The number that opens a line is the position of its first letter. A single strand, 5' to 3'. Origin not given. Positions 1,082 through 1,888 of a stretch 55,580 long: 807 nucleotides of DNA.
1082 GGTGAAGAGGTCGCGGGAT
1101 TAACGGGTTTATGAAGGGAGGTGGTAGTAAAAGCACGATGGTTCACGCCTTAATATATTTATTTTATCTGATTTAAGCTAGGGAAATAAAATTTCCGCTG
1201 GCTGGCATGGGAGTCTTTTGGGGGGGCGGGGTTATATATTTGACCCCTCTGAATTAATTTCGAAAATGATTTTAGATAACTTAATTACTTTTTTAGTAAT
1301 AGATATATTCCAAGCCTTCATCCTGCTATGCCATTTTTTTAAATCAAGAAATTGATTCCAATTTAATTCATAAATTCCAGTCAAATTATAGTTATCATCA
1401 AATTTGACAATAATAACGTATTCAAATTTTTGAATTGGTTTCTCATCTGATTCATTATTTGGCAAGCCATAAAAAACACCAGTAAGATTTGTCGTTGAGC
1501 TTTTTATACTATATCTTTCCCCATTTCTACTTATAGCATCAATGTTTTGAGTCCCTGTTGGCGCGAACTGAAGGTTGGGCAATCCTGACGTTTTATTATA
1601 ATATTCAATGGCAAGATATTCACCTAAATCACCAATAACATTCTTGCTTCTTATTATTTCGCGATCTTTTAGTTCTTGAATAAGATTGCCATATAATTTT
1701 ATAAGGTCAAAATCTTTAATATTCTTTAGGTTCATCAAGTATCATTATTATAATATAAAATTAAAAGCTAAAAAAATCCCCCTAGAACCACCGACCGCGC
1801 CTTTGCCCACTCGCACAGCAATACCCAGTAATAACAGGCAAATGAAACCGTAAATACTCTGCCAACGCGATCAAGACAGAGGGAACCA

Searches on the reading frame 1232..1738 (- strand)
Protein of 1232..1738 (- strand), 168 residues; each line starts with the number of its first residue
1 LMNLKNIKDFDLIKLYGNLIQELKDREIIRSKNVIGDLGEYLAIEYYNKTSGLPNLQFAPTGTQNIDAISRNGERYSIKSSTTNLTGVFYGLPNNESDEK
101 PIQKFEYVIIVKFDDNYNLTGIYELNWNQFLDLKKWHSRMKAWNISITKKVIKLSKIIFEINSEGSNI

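Call 77: search_protein_families(library=pfam, proteins=[window:1232-1738:-], max_evalue=0.00001)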
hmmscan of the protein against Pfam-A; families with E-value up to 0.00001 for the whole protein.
window:1232-1738:- (168 aa): 1 family
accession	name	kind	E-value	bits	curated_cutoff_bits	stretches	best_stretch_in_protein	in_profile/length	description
PF22522.2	DUF6998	-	6.5e-07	29.8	27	1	12-146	3-119/136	Family of unknown function (DUF6998)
